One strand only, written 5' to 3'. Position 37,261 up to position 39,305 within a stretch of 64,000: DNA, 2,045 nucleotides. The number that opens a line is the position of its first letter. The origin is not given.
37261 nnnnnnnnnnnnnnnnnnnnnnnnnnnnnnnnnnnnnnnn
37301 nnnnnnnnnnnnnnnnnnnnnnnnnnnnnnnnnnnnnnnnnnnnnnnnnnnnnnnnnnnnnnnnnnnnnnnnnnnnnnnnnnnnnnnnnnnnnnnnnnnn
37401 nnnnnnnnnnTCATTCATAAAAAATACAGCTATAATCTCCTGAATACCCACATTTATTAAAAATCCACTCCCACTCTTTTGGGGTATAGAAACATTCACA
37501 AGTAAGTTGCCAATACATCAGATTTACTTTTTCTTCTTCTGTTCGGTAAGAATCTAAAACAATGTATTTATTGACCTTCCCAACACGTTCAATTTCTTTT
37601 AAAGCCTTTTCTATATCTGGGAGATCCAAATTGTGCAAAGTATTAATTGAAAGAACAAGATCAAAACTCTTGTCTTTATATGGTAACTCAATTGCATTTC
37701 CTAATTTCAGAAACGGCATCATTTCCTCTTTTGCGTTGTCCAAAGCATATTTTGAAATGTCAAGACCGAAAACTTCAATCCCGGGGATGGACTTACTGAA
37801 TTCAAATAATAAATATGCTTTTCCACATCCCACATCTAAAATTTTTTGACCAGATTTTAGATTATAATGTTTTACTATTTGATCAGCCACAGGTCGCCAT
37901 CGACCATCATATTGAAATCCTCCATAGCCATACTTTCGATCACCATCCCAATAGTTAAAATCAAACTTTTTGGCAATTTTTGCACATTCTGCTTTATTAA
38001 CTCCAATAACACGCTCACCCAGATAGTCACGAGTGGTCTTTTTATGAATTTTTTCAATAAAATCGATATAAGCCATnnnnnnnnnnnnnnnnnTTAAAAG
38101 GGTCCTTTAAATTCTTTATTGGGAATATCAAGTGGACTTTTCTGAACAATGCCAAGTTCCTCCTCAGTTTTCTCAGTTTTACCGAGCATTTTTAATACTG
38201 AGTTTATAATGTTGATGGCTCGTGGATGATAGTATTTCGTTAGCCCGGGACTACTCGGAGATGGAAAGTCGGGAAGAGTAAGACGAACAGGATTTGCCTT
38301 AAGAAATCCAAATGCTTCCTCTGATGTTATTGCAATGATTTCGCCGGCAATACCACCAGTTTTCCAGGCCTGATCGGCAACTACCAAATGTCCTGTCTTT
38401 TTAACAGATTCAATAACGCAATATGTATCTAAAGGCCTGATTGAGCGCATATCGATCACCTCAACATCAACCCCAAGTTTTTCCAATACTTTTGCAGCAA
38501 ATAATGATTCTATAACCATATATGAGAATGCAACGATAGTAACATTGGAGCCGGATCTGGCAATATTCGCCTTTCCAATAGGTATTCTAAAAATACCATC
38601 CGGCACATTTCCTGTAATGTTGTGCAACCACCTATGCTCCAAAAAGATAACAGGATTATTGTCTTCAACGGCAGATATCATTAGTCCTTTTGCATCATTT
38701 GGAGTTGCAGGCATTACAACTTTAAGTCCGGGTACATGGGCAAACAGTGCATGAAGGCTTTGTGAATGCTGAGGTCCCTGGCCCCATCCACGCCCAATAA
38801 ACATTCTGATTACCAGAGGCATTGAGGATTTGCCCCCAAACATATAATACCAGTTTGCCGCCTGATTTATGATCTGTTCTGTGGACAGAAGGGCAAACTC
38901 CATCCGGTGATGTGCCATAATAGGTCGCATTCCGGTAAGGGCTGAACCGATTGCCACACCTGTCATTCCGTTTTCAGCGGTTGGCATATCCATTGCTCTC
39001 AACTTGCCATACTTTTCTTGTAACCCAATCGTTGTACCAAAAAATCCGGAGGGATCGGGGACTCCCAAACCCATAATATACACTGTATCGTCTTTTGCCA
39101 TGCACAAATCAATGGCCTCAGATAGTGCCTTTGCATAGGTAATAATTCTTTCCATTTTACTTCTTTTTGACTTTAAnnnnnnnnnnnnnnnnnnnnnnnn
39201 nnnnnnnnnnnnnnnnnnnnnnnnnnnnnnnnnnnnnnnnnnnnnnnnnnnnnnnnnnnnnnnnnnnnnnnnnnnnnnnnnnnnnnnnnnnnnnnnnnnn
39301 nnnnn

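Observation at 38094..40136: ThDP-dependent E1 alpha/beta pair without E2/E3 inside a sugar operon: candidate two-carbon branching of an amino sugar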

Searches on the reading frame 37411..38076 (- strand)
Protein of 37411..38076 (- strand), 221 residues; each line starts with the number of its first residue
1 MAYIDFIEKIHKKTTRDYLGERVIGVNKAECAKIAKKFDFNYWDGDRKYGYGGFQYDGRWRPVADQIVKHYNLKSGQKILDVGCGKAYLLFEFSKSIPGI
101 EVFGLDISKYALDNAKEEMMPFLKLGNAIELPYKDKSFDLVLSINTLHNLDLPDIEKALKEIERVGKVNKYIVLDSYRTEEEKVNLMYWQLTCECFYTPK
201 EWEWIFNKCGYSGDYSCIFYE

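Call 3: search_protein_families(library=pfam, proteins=[window:37411-38076:-])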
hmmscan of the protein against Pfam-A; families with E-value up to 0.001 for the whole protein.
window:37411-38076:- (221 aa): 11 families
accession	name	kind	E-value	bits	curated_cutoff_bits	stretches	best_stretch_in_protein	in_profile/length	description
PF13847.12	Methyltransf_31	-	1.1e-21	77.4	27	1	74-208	2-143/145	Methyltransferase domain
PF08241.18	Methyltransf_11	-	3.6e-18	66.4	21.2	1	80-173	1-94/95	Methyltransferase domain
PF13649.12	Methyltransf_25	-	4.7e-17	62.9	27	1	79-166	1-93/97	Methyltransferase domain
PF08242.18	Methyltransf_12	-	1.9e-13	51.4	30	1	80-165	1-91/98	Methyltransferase domain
PF01209.24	Ubie_methyltran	-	4.2e-12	46.4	20.1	1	58-188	33-166/233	ubiE/COQ5 methyltransferase family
PF13489.12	Methyltransf_23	-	1.1e-10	41.9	27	1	73-211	20-159/164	Methyltransferase domain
PF07021.18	MetW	-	1.5e-05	25.2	21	1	72-167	10-103/193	Methionine biosynthesis protein MetW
PF05175.20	MTS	-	4e-05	23.8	23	1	68-119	24-75/170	Methyltransferase small domain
PF02353.26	CMAS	-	0.00015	21.6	27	1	65-149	52-139/273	Mycolic acid cyclopropane synthetase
PF13679.12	Methyltransf_32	-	0.00026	21.4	27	1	67-118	16-72/143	Methyltransferase domain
PF08003.17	Methyltransf_9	-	0.00086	18.8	23.8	1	53-149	91-194/315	Protein of unknown function (DUF1698)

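Call 6: search_protein_families(library=ncbifam, proteins=[window:37411-38076:-], max_evalue=0.00001)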
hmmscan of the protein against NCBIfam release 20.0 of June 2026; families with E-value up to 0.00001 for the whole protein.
window:37411-38076:- (221 aa): 22 families
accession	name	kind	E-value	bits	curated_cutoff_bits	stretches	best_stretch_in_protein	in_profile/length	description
TIGR01934.1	MenG_MenH_UbiE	subfamily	3e-15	56.2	158.35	1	57-185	24-153/223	ubiquinone/menaquinone biosynthesis methyltransferase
NF001243.0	PRK00216.1-4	equivalog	3.7e-14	52.6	235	1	50-173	25-150/237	demethylmenaquinone methyltransferase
TIGR02752.1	MenG_heptapren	equivalog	7.7e-14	51.8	419.85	1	38-173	11-148/231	demethylmenaquinone methyltransferase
NF045667.1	MTase_DVU1556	equivalog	8.1e-14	51.6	155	1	64-185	11-132/213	DVU_1556 family methyltransferase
NF001244.0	PRK00216.1-5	equivalog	1.5e-13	50.6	216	1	57-182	33-162/236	bifunctional demethylmenaquinone methyltransferase/2-methoxy-6-polyprenyl-1,4-benzoquinol methylase UbiE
NF004452.0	PRK05785.1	equivalog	8.2e-13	48.4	207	1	51-168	28-139/228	hypothetical protein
NF001241.0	PRK00216.1-2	equivalog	3.2e-12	46.6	327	1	58-178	37-151/231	demethylmenaquinone methyltransferase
TIGR02072.1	BioC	equivalog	1.3e-10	41.5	184.95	1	69-177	25-135/244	malonyl-ACP O-methyltransferase BioC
NF008300.0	PRK11088.1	equivalog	8.6e-10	38.5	303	1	58-145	65-159/272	23S rRNA (guanine(745)-N(1))-methyltransferase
NF040539.1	AST_met_ArsM_2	exception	2.8e-09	37.2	240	1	66-173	47-162/262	putative arsinothricin biosynthesis methyltransferase ArsM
NF043040.1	corrin_prot_MT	hypoth_equivalog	3.3e-09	36.5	180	1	58-187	25-161/216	corrinoid protein-associated methyltransferase CpaM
NF047649.1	MTase_UXPK_star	exception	2.6e-08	33.3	460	1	72-169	74-176/283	methyltransferase/UXPK-star double selenoprotein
NF045825.1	FAmtase_mtf2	equivalog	1.1e-07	31.4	400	1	75-181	58-165/248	fatty-acid O-methyltransferase Mtf2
NF041537.1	ArsM_AhpD_UU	exception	4.8e-07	28.9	510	1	73-170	74-176/345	arsenite methyltransferase/AhpD domain selenoprotein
NF001242.0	PRK00216.1-3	equivalog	5.4e-07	29.3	351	1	65-188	58-190/258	bifunctional demethylmenaquinone methyltransferase/2-methoxy-6-polyprenyl-1,4-benzoquinol methylase UbiE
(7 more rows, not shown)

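Call 78: search_solved_structures(query=window:37411-38076:-, max_evalue=0.000001)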
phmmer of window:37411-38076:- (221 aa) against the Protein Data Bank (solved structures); distinct sequences matched with E-value up to 0.000001: 8.
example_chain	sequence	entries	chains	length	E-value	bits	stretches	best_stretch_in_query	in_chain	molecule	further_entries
1p91_A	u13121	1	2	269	2e-09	40.6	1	54-144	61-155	Ribosomal RNA large subunit methyltransferase A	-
6uak_A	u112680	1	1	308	2.8e-09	40.1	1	72-169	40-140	SAM dependent methyltransferase LahSB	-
3l8d_A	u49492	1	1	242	3.3e-09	39.8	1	61-174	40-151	Methyltransferase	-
3bus_A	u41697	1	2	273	1.4e-08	37.8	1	38-167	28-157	Methyltransferase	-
1ve3_A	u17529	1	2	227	7.5e-08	35.4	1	65-172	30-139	hypothetical protein PH0226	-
5gm1_A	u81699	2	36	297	1.9e-07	34.1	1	64-181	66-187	O-methylransferase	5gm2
3dh0_A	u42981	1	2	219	7.3e-07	32.2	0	65-182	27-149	SAM dependent methyltransferase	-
3mgg_A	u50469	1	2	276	8.4e-07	32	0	74-168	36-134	Methyltransferase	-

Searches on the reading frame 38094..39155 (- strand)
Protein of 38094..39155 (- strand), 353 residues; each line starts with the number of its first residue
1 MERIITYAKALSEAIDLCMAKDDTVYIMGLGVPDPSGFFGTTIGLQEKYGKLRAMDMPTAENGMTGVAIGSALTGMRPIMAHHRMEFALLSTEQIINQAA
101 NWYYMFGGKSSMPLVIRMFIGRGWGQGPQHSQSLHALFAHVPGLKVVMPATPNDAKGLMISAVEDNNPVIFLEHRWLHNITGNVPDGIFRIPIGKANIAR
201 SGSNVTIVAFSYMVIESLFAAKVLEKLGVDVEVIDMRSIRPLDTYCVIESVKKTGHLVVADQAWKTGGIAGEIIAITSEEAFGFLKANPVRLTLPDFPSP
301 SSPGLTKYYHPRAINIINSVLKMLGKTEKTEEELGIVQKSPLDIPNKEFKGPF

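Call 3: search_protein_families(library=pfam, proteins=[window:38094-39155:-])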
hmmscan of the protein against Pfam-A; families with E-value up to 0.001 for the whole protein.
window:38094-39155:- (353 aa): 2 families
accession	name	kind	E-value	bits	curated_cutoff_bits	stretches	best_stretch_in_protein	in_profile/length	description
PF02780.25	Transketolase_C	-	1.6e-32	112.5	25.9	1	194-313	1-121/124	Transketolase, C-terminal domain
PF02779.29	Transket_pyr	-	4.9e-29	101.6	27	1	5-175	3-169/174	Transketolase, pyrimidine binding domain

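Call 6: search_protein_families(library=ncbifam, proteins=[window:38094-39155:-], max_evalue=0.00001)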
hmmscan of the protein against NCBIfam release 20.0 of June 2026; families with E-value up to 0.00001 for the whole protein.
window:38094-39155:- (353 aa): 6 families
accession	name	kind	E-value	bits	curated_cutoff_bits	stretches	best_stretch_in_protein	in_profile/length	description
NF006667.0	PRK09212.1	subfamily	2.3e-92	309.4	321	1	4-324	3-323/327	pyruvate dehydrogenase complex E1 component subunit beta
NF008854.0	PRK11892.1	equivalog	1.3e-86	291.2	454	1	5-323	142-461/464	pyruvate dehydrogenase complex E1 component subunit beta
NF004559.0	PRK05899.2-5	equivalog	1.4e-18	66.5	488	1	53-279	361-580/627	transketolase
TIGR00204.1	dxs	equivalog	3.5e-18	65.5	465.95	1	4-281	309-573/616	1-deoxy-D-xylulose-5-phosphate synthase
NF004556.0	PRK05899.2-2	equivalog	2.3e-09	36.1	575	1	140-282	452-598/639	transketolase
NF008968.0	PRK12315.1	subfamily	5.6e-09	34.8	510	1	6-274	280-533/582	1-deoxy-D-xylulose-5-phosphate synthase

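Call 18: search_solved_structures(query=window:38094-39155:-, max_evalue=1e-20, show_alignments=2)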
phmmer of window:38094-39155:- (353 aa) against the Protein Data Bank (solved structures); distinct sequences matched with E-value up to 1e-20: 12.
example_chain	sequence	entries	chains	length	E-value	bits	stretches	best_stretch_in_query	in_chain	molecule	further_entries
3duf_B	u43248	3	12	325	3e-69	236.8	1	6-304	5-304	Pyruvate dehydrogenase E1 component subunit beta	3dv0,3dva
1w85_B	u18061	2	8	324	3.2e-69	236.7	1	6-304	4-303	PYRUVATE DEHYDROGENASE E1 COMPONENT, BETA SUBUNIT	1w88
6cer_B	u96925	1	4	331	1.3e-67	231.4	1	5-324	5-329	Pyruvate dehydrogenase E1 component subunit beta, mitochondrial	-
3exe_B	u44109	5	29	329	1.4e-67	231.3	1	5-324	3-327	Pyruvate dehydrogenase E1 component subunit beta, mitochondrial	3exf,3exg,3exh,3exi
1ni4_B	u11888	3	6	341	1.5e-67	231.3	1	5-324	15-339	Pyruvate dehydrogenase E1 component: Beta subunit | Pyruvate dehydrogenase E1 component subunit beta | Pyruvate dehydrogenase E1 component subunit beta, mitocho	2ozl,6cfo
1ik6_A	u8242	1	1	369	6.3e-64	219.3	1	6-319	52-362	pyruvate dehydrogenase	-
1um9_B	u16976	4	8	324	1e-62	215.4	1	4-322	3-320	2-oxo acid dehydrogenase beta subunit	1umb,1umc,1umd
2bp7_B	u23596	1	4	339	1.8e-60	208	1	5-306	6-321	2-OXOISOVALERATE DEHYDROGENASE BETA SUBUNIT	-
1qs0_B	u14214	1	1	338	1.8e-60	208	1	5-306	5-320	2-OXOISOVALERATE DEHYDROGENASE BETA-SUBUNIT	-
2j9f_B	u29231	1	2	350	2.4e-54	187.8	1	9-301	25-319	2-OXOISOVALERATE DEHYDROGENASE BETA SUBUNIT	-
1dtw_B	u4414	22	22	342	2.4e-54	187.8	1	9-301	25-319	BRANCHED-CHAIN ALPHA-KETO ACID DEHYDROGENASE BETA SUBUNIT | 2-OXOISOVALERATE DEHYDROGENASE BETA SUBUNIT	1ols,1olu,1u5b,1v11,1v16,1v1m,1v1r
1olx_B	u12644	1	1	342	3.6e-53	184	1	9-301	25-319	2-OXOISOVALERATE DEHYDROGENASE BETA SUBUNIT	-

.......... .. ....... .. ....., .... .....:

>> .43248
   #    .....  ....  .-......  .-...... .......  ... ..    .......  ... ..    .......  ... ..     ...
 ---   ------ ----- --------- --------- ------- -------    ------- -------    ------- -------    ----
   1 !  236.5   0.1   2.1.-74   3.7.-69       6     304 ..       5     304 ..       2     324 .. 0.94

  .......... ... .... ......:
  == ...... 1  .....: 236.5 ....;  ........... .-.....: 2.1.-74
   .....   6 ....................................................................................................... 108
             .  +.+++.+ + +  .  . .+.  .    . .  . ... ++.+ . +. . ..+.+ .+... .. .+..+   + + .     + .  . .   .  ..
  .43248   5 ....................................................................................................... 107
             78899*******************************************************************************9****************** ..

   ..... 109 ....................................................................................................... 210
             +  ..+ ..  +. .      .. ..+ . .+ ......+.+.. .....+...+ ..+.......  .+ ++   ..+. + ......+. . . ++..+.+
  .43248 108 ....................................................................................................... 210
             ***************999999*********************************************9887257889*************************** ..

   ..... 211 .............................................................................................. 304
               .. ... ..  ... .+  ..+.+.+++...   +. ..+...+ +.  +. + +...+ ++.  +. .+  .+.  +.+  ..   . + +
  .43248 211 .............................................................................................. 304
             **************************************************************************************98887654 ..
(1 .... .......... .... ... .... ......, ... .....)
